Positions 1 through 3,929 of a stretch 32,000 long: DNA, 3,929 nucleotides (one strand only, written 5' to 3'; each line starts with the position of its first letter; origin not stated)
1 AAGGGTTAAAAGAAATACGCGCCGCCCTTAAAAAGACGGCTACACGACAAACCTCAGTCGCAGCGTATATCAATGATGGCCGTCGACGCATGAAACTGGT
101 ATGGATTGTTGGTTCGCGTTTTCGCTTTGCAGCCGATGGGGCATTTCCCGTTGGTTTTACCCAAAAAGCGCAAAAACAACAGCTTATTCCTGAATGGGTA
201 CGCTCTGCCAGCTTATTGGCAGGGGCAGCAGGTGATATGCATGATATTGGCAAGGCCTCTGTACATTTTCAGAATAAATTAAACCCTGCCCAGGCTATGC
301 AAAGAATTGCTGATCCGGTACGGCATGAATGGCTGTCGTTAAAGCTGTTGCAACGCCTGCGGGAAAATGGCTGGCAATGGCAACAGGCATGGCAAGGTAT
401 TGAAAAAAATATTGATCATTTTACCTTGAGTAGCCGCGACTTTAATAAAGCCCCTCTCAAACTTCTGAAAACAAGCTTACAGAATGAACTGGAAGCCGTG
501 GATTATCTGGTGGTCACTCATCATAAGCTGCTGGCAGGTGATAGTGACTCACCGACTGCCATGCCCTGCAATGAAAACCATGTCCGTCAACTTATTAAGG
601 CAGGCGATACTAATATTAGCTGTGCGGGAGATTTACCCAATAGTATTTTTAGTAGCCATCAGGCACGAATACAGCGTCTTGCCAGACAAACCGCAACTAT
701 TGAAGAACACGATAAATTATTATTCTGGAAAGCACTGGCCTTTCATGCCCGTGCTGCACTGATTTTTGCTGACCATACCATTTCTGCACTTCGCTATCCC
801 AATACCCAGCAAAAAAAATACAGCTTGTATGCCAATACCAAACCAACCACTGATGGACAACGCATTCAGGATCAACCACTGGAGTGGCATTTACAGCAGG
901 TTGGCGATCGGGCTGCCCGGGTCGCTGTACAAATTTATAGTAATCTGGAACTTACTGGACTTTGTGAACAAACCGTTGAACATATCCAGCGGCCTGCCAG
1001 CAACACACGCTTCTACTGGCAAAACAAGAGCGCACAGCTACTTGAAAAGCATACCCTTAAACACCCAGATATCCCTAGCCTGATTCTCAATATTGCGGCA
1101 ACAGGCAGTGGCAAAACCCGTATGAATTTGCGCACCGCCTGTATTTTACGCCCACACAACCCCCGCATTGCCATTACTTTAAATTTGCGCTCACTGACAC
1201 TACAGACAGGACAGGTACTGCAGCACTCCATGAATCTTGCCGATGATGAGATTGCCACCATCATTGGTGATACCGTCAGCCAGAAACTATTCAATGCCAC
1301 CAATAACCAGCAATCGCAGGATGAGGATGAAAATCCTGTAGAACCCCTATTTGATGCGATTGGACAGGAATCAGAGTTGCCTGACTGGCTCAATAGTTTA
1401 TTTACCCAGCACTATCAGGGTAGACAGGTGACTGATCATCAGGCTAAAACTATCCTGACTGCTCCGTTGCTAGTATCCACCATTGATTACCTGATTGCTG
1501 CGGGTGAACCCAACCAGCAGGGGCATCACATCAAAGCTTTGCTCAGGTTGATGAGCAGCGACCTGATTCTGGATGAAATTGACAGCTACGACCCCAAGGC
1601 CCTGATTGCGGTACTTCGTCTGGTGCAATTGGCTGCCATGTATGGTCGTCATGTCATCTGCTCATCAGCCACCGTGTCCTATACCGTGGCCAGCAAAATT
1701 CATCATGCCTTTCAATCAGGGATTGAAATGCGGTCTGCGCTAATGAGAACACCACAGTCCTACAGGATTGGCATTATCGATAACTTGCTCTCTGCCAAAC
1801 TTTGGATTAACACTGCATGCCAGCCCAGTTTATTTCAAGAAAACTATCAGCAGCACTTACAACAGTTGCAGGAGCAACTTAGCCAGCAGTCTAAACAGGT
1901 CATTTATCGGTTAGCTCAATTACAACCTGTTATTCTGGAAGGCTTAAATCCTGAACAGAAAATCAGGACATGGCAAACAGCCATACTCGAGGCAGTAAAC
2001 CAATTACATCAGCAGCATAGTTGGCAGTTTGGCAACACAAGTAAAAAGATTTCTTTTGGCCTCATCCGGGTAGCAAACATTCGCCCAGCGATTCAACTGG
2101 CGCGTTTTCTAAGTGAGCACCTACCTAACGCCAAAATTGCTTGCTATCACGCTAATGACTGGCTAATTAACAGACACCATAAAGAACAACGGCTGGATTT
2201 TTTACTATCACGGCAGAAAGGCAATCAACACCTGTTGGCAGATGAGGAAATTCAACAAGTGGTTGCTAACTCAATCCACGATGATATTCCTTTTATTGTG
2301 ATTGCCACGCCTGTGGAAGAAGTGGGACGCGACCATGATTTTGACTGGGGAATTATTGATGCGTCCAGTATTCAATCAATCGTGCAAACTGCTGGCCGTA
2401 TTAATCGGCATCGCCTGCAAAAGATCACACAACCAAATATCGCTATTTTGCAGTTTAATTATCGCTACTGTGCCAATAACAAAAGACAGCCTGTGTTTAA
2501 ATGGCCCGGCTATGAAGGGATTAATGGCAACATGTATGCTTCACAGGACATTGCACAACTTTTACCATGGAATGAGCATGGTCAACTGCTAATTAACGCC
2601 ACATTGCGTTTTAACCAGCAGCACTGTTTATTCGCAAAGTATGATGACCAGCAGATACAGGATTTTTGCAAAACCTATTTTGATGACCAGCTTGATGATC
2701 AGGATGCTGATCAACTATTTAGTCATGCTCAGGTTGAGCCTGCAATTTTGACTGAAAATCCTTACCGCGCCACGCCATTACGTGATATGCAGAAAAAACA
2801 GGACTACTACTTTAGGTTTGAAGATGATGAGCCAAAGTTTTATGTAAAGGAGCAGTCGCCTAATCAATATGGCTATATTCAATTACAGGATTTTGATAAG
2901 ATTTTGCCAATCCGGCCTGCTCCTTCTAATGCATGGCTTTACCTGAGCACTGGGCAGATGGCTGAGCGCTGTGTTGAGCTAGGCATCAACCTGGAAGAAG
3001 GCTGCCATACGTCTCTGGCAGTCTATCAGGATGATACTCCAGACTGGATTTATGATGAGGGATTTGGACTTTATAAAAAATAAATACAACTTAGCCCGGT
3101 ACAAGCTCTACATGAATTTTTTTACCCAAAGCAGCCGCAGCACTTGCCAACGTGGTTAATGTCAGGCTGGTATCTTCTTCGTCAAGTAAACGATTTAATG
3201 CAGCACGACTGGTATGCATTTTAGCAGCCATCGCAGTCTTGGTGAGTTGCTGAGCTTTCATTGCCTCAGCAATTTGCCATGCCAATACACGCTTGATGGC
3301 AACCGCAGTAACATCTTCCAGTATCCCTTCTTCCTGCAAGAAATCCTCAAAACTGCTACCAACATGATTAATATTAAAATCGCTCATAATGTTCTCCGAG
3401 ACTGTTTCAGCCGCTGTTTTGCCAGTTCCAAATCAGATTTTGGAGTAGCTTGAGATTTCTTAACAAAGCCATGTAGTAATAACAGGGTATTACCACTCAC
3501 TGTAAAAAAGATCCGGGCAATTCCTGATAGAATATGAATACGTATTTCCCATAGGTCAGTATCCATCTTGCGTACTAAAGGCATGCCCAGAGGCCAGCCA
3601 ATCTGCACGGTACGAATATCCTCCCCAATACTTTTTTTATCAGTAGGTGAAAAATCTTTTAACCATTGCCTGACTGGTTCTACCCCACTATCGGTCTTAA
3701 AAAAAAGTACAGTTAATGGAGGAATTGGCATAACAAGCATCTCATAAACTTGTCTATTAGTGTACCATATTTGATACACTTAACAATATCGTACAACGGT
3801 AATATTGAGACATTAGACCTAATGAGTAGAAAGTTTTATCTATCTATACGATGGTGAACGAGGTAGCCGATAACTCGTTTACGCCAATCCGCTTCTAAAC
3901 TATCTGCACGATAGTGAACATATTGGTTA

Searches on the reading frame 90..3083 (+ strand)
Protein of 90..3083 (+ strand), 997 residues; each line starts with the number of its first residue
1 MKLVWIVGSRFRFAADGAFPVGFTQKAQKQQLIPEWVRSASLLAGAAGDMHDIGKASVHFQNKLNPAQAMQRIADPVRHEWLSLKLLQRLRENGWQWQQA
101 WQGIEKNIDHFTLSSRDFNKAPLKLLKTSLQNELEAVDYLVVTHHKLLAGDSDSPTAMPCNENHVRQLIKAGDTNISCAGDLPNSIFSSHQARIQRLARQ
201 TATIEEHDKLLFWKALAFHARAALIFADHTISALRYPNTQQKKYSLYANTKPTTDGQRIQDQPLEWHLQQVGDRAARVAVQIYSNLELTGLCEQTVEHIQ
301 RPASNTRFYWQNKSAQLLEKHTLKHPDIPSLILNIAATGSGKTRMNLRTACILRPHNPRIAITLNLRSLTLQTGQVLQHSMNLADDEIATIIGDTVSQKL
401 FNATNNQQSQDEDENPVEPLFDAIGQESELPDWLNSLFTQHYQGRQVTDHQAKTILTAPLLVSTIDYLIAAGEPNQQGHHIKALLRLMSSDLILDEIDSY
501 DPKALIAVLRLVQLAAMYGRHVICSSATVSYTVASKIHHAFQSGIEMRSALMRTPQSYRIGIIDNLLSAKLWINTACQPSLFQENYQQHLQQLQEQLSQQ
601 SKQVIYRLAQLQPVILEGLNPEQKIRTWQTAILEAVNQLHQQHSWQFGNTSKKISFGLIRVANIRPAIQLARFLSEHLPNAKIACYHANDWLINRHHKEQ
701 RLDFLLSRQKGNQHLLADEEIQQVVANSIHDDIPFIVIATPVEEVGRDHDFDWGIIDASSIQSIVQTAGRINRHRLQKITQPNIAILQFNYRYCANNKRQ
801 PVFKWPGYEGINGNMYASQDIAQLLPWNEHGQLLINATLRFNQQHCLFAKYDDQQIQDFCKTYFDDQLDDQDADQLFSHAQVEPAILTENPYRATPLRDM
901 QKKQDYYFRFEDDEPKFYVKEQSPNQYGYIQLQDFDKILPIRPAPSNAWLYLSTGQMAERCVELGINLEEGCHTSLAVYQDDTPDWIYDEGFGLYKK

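Call 6: search_protein_families(library=pfam, proteins=[window:90-3083:+])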
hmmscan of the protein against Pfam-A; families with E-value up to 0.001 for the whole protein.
window:90-3083:+ (997 aa): 2 families
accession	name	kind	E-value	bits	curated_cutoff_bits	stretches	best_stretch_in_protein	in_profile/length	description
PF22590.2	Cas3-like_C_2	-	9.4e-25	87.4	27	1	655-775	3-105/106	CRISPR-associated nuclease/helicase Cas3, C-terminal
PF00270.35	DEAD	-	7.6e-08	32.7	26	0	334-401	19-89/167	DEAD/DEAH box helicase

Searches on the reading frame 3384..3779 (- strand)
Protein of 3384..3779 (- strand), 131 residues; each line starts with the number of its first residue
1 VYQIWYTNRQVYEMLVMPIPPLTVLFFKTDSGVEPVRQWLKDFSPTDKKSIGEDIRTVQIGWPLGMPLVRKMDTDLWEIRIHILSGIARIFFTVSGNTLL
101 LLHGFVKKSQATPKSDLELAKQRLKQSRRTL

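Call 6: search_protein_families(library=pfam, proteins=[window:3384-3779:-])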
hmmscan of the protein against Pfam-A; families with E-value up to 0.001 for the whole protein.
window:3384-3779:- (131 aa): 1 family
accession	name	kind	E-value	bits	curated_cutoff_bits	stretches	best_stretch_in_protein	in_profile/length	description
PF05973.20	Gp49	-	3.6e-22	78.6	23.9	1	38-125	1-90/90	Phage derived protein Gp49-like (DUF891)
